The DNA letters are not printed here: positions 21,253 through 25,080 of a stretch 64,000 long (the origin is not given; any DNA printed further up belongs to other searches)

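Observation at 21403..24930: PilY1-like adhesin whose vWA domain is interrupted by a six-repeat NHL propeller, divergent from the T4SS genes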

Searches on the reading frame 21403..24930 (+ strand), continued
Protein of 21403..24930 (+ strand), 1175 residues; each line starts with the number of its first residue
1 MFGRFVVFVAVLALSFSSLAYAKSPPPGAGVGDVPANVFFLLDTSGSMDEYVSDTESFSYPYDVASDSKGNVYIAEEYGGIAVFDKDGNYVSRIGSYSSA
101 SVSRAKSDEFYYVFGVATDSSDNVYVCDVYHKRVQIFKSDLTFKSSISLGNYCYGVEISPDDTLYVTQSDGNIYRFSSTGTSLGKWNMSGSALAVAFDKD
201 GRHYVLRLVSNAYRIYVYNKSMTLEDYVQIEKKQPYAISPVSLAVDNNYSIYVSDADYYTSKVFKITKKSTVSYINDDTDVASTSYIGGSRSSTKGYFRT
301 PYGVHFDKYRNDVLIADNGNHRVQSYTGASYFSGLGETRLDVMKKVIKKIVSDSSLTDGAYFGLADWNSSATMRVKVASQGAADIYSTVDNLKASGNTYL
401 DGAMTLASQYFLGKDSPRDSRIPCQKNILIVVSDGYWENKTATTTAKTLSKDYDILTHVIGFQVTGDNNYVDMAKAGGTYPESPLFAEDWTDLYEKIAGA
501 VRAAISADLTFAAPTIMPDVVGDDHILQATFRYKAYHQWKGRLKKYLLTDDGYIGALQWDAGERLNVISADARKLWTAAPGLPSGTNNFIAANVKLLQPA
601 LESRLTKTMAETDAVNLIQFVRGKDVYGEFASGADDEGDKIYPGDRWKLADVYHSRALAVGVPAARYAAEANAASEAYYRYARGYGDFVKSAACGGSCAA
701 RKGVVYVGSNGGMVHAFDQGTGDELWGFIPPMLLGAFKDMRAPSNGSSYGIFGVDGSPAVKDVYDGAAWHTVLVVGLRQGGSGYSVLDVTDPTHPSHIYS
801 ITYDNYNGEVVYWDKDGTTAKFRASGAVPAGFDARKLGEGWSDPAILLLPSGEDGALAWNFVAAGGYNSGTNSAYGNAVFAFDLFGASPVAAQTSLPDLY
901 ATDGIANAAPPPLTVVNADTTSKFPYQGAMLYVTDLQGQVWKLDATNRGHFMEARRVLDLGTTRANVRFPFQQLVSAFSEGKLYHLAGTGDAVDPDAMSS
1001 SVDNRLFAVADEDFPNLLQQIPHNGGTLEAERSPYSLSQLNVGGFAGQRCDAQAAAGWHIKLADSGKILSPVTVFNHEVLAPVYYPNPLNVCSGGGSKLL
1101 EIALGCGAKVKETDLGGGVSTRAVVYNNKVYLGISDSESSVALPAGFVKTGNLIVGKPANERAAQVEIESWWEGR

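Call 15: find_encoding_contigs(protein=P0004, flank=10000, max_places=3)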
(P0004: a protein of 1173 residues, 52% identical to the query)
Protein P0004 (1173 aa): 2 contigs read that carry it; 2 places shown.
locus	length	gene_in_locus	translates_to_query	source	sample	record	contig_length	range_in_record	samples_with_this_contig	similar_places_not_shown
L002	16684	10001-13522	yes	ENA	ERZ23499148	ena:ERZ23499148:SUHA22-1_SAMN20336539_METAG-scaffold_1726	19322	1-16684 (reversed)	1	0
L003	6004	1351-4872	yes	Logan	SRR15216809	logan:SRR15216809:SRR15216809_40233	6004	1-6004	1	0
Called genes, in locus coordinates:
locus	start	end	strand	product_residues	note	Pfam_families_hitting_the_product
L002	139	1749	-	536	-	-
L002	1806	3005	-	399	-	PF00266:Aminotran_5, PF01212:Beta_elim_lyase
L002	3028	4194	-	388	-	PF00266:Aminotran_5, PF01212:Beta_elim_lyase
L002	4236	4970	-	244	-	PF00132:Hexapep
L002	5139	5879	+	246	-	PF02129:Peptidase_S15, PF20408:Abhydrolase_11 (weak), PF00561:Abhydrolase_1, PF12146:Hydrolase_4, PF12697:Abhydrolase_6 (weak), PF00326:Peptidase_S9 (faint)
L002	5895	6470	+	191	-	-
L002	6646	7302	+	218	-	-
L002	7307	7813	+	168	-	-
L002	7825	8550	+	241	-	-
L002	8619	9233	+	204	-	-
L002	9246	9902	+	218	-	-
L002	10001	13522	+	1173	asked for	PF01436:NHL (weak), PF00092:VWA, PF13519:VWA_2 (weak)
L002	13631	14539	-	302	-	-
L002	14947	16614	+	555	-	-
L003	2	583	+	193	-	?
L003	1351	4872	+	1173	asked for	PF01436:NHL (weak), PF00092:VWA, PF13519:VWA_2 (weak)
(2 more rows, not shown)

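Call 21: find_related_loci(query=A1, collection=genome_contigs, flank=10000)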
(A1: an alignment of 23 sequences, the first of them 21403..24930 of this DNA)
Query A1 (1175 aa) in genome_contigs; peptide patterns used: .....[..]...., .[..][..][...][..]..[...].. (x = any residue, [..] = any of these).
599 stretches matched a pattern (row limit reached: there are more); 508 encode a relative of the query (tblastn E <= 1e-3); the best 80 are kept; 80 distinct loci.
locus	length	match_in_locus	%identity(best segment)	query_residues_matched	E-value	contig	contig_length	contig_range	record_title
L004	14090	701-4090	41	1-1173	0e+0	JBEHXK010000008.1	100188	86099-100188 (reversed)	MAG: Pseudomonadota bacterium isolate ES1.bin.56 NODE_218_length_100188_cov_6.360080, whole genome shotgun sequence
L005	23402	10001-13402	40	8-1173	0e+0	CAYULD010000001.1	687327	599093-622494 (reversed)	MAG TPA_asm: uncultured Rickettsiales bacterium isolate SRP290908_co2_11 genome assembly, contig: NODE_3_length_687327_c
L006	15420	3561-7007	38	1-1173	0e+0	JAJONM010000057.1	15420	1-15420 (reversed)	MAG: Rickettsiaceae bacterium isolate C_No_T20_B_bin.41 scaffold_4951, whole genome shotgun sequence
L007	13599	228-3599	41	17-1173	0e+0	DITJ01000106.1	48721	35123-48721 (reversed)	MAG TPA_asm: Alphaproteobacteria bacterium UBA6187 UBA6187_contig_56652, whole genome shotgun sequence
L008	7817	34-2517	45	337-1173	0e+0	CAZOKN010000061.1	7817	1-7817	MAG TPA_asm: uncultured Rickettsiaceae bacterium isolate SRP286056_co1_34 genome assembly, contig: NODE_12586_length_781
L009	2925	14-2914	40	58-1099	0e+0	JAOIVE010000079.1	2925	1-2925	Rickettsiales bacterium isolate AM-377-L16 AM-377-L16_NODE_79, whole genome shotgun sequence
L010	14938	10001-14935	34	1-1173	0e+0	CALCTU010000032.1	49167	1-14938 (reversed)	MAG TPA_asm: uncultured Alphaproteobacteria bacterium isolate ERR598976_bin.56_CONCOCT_v1.1_MAG genome assembly, contig:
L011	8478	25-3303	35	102-1173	0e+0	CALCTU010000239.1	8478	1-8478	MAG TPA_asm: uncultured Alphaproteobacteria bacterium isolate ERR598976_bin.56_CONCOCT_v1.1_MAG genome assembly, contig:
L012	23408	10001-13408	33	1-1156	2e-167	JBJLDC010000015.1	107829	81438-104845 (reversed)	MAG: Candidatus Pelagibacterales bacterium isolate LRMED-209 Pelagibacterales-LRMED-209-C553, whole genome shotgun seque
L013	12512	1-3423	32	36-1173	2e-160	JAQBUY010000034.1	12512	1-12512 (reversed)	MAG: Proteobacteria bacterium isolate casp150-mb.165 NODE_12944_length_12512_cov_0.106260, whole genome shotgun sequence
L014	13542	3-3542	32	36-1173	3e-145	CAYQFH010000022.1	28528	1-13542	MAG TPA_asm: uncultured Piscirickettsiaceae bacterium isolate SRP167671_co2_103 genome assembly, contig: NODE_2187_lengt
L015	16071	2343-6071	35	5-1173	6e-145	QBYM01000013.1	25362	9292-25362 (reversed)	Pelagibacteraceae bacterium AG-325-J17 Ga0172118_113, whole genome shotgun sequence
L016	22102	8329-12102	36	2-1171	8e-145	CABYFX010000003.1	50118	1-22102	MAG: uncultured Pelagibacteraceae bacterium isolate AG-333-C07 genome assembly, contig: AG-333-C07_NODE_3, whole genome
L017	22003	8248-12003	34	3-1173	1e-136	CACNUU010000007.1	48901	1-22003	MAG: uncultured Pelagibacteraceae bacterium isolate AH-287-D11 genome assembly, contig: AH-287-D11_NODE_7, whole genome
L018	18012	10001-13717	35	4-1173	1e-137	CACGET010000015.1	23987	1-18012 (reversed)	uncultured Pelagibacteraceae bacterium isolate AG-422-E20 genome assembly, contig: AG-422-E20_NODE_15, whole genome shot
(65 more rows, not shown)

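Call 28: find_encoding_contigs(protein=P0003, flank=10000, max_places=2)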
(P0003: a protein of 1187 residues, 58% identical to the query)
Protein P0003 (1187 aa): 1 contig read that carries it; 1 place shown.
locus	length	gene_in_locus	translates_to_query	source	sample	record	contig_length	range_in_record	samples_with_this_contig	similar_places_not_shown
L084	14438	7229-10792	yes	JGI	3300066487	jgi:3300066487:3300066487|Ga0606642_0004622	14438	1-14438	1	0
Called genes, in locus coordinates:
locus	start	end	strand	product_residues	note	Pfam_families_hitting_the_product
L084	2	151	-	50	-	?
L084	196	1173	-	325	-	PF00288:GHMP_kinases_N, PF08544:GHMP_kinases_C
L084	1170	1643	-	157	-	PF02367:TsaE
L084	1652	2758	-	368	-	PF00180:Iso_dh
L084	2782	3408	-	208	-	PF00694:Aconitase_C, PF27434:LeuD_C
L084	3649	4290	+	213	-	-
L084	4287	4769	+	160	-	-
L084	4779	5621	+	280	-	PF07963:N_methyl (weak)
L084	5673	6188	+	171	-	-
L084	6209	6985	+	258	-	-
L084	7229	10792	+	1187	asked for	PF01436:NHL (faint), PF00092:VWA (weak), PF13519:VWA_2 (weak), PF05567:T4P_PilY1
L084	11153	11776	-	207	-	PF01612:DNA_pol_A_exo1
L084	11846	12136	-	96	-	-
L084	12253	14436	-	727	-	?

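Call 29: find_encoding_contigs(protein=P0001, flank=10000, max_places=3)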
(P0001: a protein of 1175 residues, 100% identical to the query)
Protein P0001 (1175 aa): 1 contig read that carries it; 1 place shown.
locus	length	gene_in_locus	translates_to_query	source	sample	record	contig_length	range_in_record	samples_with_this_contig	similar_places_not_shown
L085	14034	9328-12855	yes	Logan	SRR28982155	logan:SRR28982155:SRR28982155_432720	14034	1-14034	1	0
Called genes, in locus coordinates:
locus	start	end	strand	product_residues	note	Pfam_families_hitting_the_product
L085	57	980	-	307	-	PF03193:RsgA_GTPase (faint), PF00009:GTP_EFTU (faint), PF00350:Dynamin_N (faint), PF01926:MMR_HSR1, PF02421:FeoB_N, PF07650:KH_2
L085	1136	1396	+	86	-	-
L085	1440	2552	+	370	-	PF07167:PhaC_N (weak), PF00561:Abhydrolase_1 (weak)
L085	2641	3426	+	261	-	-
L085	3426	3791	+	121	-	-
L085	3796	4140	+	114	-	-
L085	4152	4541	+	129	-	-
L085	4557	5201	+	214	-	-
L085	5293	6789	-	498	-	PF03743:TrbI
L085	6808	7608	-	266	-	PF03524:CagX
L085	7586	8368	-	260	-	PF04335:VirB8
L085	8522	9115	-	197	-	PF06271:RDD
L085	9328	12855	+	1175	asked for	PF01436:NHL (faint), PF13519:VWA_2 (weak), PF00092:VWA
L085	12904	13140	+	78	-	-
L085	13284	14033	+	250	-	?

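Call 31: predict_structure(alignment_id=A1)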
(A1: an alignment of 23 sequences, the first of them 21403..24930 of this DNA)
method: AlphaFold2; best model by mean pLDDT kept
length: 1175 residues; sequences in the alignment: 23
mean_pLDDT: 81.8   pTM: 0.70
mean pLDDT of the five models: 81.8, 81.2, 80.0, 79.3, 77.1
residues with pLDDT >= 90: 393; 70-90: 608; 50-70: 119; < 50: 55
segments of 3 or more residues with pLDDT < 50: 1-27, 54-56, 507-513, 518-521, 1164-1175
pLDDT, mean of each block of 10 residues (from residue 1): 36 31 42 82 87 62 92 88 82 82 79 92 93 91 91 92 93 90 88 92 90 88 85 67 92 87 88 74 82 79 91 90 84 69 85 76 92 90 86 86 92 87 86 82 92 90 67 86 65 77 58 50 72 66 86 88 90 92 90 90 74 89 85 72 78 76 87 90 94 91 87 89 94 83 62 65 93 81 89 94 81 89 73 83 84 82 80 77 90 88 81 87 89 92 88 91 89 86 90 79 92 84 61 84 73 73 88 88 87 84 87 86 86 70 81 86 43 23
secondary structure, 60 per line:
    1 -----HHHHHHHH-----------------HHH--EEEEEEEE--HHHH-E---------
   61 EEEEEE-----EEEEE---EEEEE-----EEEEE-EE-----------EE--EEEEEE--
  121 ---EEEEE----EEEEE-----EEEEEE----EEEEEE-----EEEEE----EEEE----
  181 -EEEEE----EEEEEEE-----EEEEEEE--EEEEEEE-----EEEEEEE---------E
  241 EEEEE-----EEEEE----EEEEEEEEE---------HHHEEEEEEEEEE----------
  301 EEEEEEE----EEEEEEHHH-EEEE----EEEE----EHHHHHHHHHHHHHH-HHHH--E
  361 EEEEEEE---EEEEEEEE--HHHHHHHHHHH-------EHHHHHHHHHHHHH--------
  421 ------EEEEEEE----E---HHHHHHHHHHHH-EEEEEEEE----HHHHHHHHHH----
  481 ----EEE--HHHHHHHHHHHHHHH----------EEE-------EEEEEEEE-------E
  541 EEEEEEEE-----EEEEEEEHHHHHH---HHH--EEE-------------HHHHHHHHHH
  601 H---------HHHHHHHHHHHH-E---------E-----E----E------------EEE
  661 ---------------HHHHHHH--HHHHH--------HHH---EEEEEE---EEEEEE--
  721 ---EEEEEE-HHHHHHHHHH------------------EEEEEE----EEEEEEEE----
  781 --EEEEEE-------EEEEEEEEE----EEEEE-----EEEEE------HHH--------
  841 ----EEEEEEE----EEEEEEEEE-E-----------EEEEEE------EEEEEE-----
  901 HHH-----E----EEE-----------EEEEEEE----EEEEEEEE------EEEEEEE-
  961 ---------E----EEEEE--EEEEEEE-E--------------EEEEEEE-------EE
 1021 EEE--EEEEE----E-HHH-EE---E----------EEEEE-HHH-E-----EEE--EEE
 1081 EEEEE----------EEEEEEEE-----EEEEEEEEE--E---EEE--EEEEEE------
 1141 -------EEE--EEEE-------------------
elements in order (helices of 4 or more, strands of 3 or more residues): H6-13 E36-43 H46-49 E61-66 E72-76 E80-84 E90-94 E113-118 E124-128 E133-137 E143-148 E153-158 E164-168 E173-176 E182-186 E191-197 E203-209 E212-218 E224-230 E240-245 E251-255 E260-268 E281-290 E301-307 E312-317 E322-325 E330-333 H339-352 H354-357 E360-367 E371-378 H381-391 H400-412 E427-433 H442-453 E455-462 H467-476 E485-487 H490-504 E515-517 E525-532 E540-548 E554-560 H561-566 E575-577 H591-601 H611-622 E658-660 H676-682 H685-689 E704-709 E713-718 E724-729 H731-740 E759-764 E769-776 E783-788 E796-804 E809-813 E819-823 E845-851 E856-864 E878-883 E890-895 E914-916 E928-934 E939-946 E953-959 E975-979 E982-988 E1005-1011 E1019-1023 E1026-1030 E1057-1061 E1073-1075 E1078-1085 E1096-1103 E1109-1117 E1124-1126 E1129-1134 E1148-1150 E1153-1156
